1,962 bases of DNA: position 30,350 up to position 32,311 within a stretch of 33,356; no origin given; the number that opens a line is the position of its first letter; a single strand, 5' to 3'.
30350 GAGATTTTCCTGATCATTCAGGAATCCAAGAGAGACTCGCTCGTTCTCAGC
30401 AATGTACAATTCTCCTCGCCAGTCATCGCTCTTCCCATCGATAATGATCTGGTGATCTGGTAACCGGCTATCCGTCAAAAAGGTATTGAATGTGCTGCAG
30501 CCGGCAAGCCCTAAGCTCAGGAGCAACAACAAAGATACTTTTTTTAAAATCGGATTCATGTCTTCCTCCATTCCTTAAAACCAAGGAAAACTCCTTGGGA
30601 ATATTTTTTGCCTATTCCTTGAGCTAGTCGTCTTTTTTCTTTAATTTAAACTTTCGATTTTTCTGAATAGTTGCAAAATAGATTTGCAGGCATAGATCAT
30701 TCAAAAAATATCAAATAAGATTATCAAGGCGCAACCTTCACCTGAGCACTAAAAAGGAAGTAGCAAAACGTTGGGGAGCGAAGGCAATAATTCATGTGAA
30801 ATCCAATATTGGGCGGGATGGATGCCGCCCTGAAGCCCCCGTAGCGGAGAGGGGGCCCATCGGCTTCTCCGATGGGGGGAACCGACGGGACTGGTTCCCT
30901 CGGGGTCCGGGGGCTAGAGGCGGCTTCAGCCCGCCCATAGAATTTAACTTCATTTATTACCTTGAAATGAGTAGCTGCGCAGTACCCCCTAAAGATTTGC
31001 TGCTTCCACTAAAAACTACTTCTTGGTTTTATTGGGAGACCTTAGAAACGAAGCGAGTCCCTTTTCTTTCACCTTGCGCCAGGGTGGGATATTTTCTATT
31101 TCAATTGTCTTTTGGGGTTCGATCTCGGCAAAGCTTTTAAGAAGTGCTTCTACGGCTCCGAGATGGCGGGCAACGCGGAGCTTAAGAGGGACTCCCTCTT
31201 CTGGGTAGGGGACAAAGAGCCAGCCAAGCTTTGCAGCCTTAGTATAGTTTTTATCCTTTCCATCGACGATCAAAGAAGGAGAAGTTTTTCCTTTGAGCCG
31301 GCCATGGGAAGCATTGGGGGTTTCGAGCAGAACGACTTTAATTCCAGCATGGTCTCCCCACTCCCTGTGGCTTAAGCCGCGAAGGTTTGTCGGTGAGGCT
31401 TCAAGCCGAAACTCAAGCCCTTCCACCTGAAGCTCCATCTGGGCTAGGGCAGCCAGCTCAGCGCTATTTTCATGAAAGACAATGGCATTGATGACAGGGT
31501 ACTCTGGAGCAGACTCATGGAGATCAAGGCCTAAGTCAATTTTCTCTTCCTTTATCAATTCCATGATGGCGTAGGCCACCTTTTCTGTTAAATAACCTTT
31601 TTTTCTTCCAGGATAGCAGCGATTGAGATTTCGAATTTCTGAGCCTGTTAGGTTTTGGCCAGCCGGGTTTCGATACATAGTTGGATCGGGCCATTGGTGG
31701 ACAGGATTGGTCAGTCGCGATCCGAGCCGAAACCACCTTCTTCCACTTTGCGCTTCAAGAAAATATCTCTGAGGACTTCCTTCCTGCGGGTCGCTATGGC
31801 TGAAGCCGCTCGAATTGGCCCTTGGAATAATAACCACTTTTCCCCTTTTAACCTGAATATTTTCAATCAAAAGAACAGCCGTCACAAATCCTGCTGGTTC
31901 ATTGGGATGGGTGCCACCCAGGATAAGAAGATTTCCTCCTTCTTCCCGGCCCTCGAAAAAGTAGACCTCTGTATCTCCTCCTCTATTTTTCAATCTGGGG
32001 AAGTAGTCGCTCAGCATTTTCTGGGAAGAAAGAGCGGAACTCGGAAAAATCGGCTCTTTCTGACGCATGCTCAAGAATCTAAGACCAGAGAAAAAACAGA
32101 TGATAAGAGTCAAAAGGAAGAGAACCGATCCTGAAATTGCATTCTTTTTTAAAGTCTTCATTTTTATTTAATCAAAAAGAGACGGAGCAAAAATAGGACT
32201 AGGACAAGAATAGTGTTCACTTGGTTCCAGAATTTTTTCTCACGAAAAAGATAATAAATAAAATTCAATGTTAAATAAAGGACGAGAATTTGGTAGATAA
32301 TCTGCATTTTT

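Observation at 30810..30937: GC-rich 128-nt highly base-paired island in an AT-rich gap: candidate structured RNA of unknown family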

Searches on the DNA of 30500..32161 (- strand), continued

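Call 69: search_with_rna_model(model_id=R1, sources=[L086, L087, L088, L089, L090, L091, L092, L093, L094, L095, L096, L097, L098, L099, L100, L101, L102, L103, L104, L105, L106, L107, L108, L109, L110, L111, L112, L113, L114, L115, L116, L117, L118, L119, L120, L121, L122, L123, L124, L125, L126, L127, L128, L129, L130, L131, L132, L133, L134, L135, L136, L137, L138, L139, L140, L141, L142, L143, L144, L145, L146, L147, L148, L149, L150, L151, L152, L153, L154, L155, L156, L157, L158, L159, L160, L161, L162, L163, L164, L165, L166, L167, L168, L169, L170, L171, L172, L173, L174, L175, L176, L177, L178, L179, L180, L181, L182, L183, L184, L185], max_evalue=0.001, make_alignment=true)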
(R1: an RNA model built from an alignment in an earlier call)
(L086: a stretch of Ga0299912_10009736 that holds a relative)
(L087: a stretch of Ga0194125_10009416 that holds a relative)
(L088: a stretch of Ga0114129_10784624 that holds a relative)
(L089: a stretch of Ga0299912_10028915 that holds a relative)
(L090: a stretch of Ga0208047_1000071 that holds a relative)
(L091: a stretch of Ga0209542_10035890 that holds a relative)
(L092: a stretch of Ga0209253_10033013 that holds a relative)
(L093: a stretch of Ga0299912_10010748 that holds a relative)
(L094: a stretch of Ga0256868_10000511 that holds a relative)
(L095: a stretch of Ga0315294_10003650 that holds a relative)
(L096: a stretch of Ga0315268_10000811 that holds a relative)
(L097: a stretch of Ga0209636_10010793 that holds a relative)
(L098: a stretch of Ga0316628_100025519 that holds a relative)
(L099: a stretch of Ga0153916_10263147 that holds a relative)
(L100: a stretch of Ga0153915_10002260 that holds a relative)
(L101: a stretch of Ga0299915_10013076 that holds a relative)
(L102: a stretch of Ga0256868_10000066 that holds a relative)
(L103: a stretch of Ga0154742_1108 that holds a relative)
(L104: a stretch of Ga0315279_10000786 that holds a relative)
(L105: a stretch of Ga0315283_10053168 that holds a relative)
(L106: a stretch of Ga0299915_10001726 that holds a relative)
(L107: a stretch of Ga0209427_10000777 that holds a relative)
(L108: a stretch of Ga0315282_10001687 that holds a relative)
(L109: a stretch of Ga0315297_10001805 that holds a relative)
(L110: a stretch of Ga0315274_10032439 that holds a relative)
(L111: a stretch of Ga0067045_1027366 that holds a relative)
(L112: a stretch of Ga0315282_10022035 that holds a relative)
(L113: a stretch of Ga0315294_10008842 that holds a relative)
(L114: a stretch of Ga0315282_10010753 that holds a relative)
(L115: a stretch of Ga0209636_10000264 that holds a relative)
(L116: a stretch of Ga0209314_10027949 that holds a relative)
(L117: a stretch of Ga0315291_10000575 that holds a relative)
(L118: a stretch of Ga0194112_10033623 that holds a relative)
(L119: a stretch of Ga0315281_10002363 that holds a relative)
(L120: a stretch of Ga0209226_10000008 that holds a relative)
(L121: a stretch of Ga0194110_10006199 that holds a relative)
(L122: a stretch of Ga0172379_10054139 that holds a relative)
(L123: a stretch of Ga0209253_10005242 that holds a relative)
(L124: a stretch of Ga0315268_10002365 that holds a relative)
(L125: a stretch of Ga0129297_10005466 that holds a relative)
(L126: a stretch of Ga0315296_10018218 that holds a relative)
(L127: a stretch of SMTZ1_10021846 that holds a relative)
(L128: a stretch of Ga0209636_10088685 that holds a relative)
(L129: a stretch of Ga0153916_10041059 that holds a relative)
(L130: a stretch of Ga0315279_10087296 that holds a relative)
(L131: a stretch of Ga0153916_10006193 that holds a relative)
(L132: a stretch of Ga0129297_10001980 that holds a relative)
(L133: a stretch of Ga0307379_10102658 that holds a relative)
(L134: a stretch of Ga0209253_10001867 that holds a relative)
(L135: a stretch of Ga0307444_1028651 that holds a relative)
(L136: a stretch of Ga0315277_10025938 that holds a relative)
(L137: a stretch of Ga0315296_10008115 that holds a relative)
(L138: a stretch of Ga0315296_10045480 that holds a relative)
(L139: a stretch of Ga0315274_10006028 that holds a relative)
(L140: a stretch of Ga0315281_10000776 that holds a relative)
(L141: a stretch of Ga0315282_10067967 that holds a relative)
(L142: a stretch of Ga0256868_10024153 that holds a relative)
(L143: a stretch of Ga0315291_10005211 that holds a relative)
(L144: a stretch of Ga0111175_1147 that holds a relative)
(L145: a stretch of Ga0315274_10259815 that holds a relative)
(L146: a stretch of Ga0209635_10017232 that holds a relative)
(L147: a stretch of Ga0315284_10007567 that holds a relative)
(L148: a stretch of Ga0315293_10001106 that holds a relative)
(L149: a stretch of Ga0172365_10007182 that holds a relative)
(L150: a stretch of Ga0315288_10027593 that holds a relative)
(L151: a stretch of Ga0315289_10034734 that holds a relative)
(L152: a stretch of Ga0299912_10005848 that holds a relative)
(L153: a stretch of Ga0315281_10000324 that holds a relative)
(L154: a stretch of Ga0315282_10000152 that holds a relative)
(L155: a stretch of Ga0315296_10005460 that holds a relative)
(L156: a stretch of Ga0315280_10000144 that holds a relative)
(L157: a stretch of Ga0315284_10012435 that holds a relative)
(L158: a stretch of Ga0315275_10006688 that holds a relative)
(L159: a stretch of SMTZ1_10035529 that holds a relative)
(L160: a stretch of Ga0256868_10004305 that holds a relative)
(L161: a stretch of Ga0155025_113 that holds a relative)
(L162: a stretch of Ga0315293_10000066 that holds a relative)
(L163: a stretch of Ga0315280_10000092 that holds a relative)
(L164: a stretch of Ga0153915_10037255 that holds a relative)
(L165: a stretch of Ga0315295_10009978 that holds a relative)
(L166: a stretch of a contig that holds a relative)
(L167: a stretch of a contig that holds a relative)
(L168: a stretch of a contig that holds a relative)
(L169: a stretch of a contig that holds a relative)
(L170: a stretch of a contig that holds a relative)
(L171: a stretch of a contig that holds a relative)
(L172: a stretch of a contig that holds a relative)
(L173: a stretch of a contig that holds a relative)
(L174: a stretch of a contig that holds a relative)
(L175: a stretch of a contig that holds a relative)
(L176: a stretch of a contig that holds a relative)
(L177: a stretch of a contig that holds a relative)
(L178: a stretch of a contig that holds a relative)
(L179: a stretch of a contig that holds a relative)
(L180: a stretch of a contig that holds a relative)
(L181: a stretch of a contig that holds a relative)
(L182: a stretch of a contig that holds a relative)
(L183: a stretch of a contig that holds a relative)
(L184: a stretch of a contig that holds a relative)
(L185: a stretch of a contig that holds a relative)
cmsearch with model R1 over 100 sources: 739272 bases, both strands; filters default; matches with E-value up to 0.001: 121.
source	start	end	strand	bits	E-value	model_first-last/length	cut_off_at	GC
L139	77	204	+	138.7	1.1e-38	1-129/129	no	0.71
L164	4679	4806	-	135.7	9.2e-38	1-129/129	no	0.7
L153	3431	3558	+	133.6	4.2e-37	1-129/129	no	0.73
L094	14420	14547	-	132.3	1e-36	1-129/129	no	0.73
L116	2055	2180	-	131.4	1.9e-36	1-129/129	no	0.7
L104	9738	9865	-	130.7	3.2e-36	1-129/129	no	0.78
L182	656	785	-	130.5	3.7e-36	1-129/129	no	0.73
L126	1992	2118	-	130.1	4.6e-36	1-129/129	no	0.74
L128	2857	2986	+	129.4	7.8e-36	1-129/129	no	0.72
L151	4752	4879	-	129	1.1e-35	1-129/129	no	0.75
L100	2962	3089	-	128.1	2e-35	1-129/129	no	0.76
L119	1116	1245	+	127.9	2.2e-35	1-129/129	no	0.72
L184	629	751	+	127.7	2.6e-35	1-129/129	no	0.72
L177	9578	9705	+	127.6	2.7e-35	1-129/129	no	0.76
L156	725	851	+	126.8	4.7e-35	1-129/129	no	0.78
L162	879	1005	+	125.5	1.2e-34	1-129/129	no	0.74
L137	1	125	+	124.6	2.2e-34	5-129/129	5'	0.68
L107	2202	2332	-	124.5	2.4e-34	1-129/129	no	0.71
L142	1083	1211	+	124.2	3e-34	1-129/129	no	0.69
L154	10252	10379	+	124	3.5e-34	1-129/129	no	0.73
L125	4819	4948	+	123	6.8e-34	1-129/129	no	0.72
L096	3959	4087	+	122.4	1e-33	1-129/129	no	0.76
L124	2022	2149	-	120.8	3.3e-33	1-129/129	no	0.77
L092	2035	2161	-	120.8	3.3e-33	1-129/129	no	0.74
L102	5494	5621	-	120.8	3.3e-33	1-129/129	no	0.79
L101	140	267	+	120.1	5.5e-33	1-129/129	no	0.78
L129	3384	3508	-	119.8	6.6e-33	1-129/129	no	0.7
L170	9109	9234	-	119.7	6.9e-33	1-129/129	no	0.71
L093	5364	5491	+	119.6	7.4e-33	1-129/129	no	0.79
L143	897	1025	+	119.1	1e-32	1-129/129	no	0.67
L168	1425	1553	-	118.8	1.3e-32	1-129/129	no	0.71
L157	6507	6633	-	118.7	1.4e-32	1-129/129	no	0.76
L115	862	990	+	118.7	1.5e-32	1-129/129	no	0.73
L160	5160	5288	-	118.1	2.1e-32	1-129/129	no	0.7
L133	1001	1124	+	117.4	3.5e-32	1-129/129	no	0.75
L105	1097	1224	+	117.2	4.1e-32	1-129/129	no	0.74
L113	7494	7621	+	117.2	4.1e-32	1-129/129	no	0.74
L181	9333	9460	+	116.1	8.8e-32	1-129/129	no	0.72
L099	365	491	-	115.7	1.2e-31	1-129/129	no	0.75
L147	2058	2186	-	114.7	2.4e-31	1-129/129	no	0.67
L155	1735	1863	+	114.7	2.4e-31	1-129/129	no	0.67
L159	9543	9672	-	114.4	2.9e-31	1-129/129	no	0.71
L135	1736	1861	+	114.3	3.2e-31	1-129/129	no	0.73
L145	1133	1260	-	114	4e-31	1-129/129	no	0.76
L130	535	663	-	112.6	1e-30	1-129/129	no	0.77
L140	4029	4155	-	112.2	1.4e-30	1-129/129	no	0.67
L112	8377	8505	+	112.1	1.5e-30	1-129/129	no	0.71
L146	2367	2495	-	112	1.5e-30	1-129/129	no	0.67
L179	2620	2749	-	112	1.6e-30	1-129/129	no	0.72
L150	94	216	+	112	1.6e-30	1-129/129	no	0.74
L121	117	243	-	111.3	2.6e-30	1-129/129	no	0.72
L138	2872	2991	-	109.7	8.1e-30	8-129/129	5'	0.74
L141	1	123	-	108.7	1.6e-29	1-124/129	3'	0.78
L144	10297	10425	+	108.3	2.1e-29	1-129/129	no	0.68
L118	1113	1240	+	107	5.2e-29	1-129/129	no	0.72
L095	311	434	+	105.1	2e-28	1-129/129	no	0.69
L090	4988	5114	-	103.8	4.9e-28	1-129/129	no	0.73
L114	65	193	-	103.3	7.4e-28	1-129/129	no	0.72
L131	4807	4928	+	103.1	8e-28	1-129/129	no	0.67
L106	9916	10034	-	102.1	1.7e-27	1-129/129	no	0.7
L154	2249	2375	+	101.7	2.2e-27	1-129/129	no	0.73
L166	3232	3351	-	99.8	8.4e-27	1-129/129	no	0.7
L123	10445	10567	-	99.2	1.3e-26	1-129/129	no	0.69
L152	1580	1712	-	99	1.5e-26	1-129/129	no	0.78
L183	4408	4531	+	95.9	1.4e-25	1-129/129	no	0.69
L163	1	100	-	95.2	2.1e-25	1-100/129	3'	0.74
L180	1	114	+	95.1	2.3e-25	15-129/129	5'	0.73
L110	1700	1824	-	95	2.5e-25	1-129/129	no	0.73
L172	4673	4802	+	94.9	2.7e-25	1-129/129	no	0.63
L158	2575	2695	+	94.4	3.7e-25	1-129/129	no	0.73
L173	292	422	-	93.8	5.6e-25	1-129/129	no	0.63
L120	12728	12849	+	93.4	7.5e-25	1-129/129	no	0.72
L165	8114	8213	-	92.9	1.1e-24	28-129/129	5'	0.75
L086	3527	3660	-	91.5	2.9e-24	1-129/129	no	0.65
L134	4462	4582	-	87.4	5.1e-23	1-129/129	no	0.69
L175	1496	1617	-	87.3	5.6e-23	1-129/129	no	0.72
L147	5217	5362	-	86.6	8.9e-23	1-129/129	no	0.68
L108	2620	2743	+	85.8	1.6e-22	1-129/129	no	0.69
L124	1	85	+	83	1.2e-21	44-129/129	5'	0.72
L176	28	145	-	79.9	9.9e-21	1-129/129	no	0.64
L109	13275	13377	+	79.6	1.2e-20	1-110/129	3'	0.76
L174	9195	9312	+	74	6.5e-19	1-129/129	no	0.73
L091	4252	4355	+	71.4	3.9e-18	1-129/129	no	0.64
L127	8741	8817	+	65.6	2.4e-16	1-76/129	3'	0.73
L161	3009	3125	+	65.2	3.1e-16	1-129/129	no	0.5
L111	10678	10789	+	63.3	1.2e-15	1-129/129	no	0.71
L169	2129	2239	+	61.2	5.3e-15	1-129/129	no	0.74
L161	6619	6729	+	60.4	9.2e-15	1-129/129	no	0.56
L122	708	820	-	59.5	1.7e-14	1-129/129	no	0.54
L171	7955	8059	+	56.2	1.7e-13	1-129/129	no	0.66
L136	6978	7046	+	55.3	3.4e-13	1-68/129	3'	0.72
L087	9280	9407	-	55.1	3.7e-13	1-129/129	no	0.7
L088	1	88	+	54.5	5.8e-13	28-129/129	5'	0.72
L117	2931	3081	+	53.9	9e-13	1-129/129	no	0.66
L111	10963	11080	+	51.5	4.6e-12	1-129/129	no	0.64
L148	1401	1544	-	51.2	6e-12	1-129/129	no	0.69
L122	1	95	+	49.9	1.4e-11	19-129/129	5'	0.61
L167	1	109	-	48.5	3.9e-11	1-93/129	3'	0.75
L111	10820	10937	+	46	2.2e-10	1-129/129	no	0.64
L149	1855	1958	-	45.8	2.5e-10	1-129/129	no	0.7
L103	5828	5937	+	45.5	3.2e-10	1-129/129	no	0.73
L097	6958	7075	-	45.4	3.3e-10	1-129/129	no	0.65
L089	4511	4634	+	43.5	1.3e-09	1-129/129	no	0.59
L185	4211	4279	+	42.2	3.3e-09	1-79/129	3'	0.74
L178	1109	1156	-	39.3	2.5e-08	38-93/129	no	0.81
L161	501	618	+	37.9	6.9e-08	1-129/129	no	0.62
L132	1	89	+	35.9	2.8e-07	32-129/129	5'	0.63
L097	6835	6941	-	32.8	2.5e-06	1-129/129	no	0.69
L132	95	212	+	32.4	3.1e-06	1-129/129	no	0.67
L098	2030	2161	-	31.1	7.9e-06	1-129/129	no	0.67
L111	11117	11234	+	31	8.3e-06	1-129/129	no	0.58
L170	9109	9234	+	30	1.7e-05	1-129/129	no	0.71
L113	1453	1571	+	29.5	2.5e-05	1-129/129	no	0.73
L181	9333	9460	-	28.2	6.2e-05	1-129/129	no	0.72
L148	1311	1389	-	27.5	9.9e-05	1-129/129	no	0.7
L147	2058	2186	+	26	0.00029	1-129/129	no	0.67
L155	1735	1863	-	26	0.00029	1-129/129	no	0.67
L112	8377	8505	-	25.3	0.00048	1-129/129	no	0.71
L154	2249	2375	-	25.2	0.00049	1-129/129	no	0.73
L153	3431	3558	-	25.2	0.0005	1-129/129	no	0.73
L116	2054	2181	+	24.9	0.0006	1-129/129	no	0.7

Alignment A5: 121 matches aligned to the model, 235 columns, each read 5' to 3' on its own strand. Consensus structure (alignment columns), stored with it:
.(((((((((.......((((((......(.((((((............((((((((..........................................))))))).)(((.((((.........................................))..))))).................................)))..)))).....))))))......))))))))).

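Call 87: search_rna_families(sources=[L132, L048, L157, L097, L117], threshold=evalue, max_evalue=0.05, show_alignments=3)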
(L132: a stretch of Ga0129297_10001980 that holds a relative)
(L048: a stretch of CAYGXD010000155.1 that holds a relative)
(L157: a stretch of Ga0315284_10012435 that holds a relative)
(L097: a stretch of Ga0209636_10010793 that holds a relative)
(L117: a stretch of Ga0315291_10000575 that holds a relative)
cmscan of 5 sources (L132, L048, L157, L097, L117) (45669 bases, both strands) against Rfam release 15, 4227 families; matches with E-value up to 0.05: 2.
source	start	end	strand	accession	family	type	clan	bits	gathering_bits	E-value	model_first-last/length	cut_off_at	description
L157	5427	5519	-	RF00768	MIR405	Gene; miRNA;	-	44.4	102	3.6e-05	1-83/83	no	MIR405 microRNA precursor family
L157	5427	5519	+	RF00768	MIR405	Gene; miRNA;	-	40.9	102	0.00029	1-83/83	no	MIR405 microRNA precursor family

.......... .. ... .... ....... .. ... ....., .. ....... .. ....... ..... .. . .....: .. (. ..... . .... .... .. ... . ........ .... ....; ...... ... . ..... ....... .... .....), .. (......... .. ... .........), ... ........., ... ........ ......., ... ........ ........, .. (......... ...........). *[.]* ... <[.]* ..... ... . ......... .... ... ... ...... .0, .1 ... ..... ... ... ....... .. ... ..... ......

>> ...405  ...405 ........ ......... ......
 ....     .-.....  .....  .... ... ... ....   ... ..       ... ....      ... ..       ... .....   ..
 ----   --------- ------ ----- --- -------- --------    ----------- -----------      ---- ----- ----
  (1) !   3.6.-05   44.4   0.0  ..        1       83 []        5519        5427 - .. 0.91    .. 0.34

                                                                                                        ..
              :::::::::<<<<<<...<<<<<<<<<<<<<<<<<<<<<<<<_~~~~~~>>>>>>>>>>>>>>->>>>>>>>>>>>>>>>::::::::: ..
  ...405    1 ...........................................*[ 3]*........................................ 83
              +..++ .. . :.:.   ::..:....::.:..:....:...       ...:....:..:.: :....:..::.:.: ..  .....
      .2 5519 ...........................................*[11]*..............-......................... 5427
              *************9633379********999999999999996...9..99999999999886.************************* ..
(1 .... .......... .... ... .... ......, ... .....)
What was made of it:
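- On Any Rfam 15 family: Loci that hold the nested modules (types A and B) also give no relevant match (call 87).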
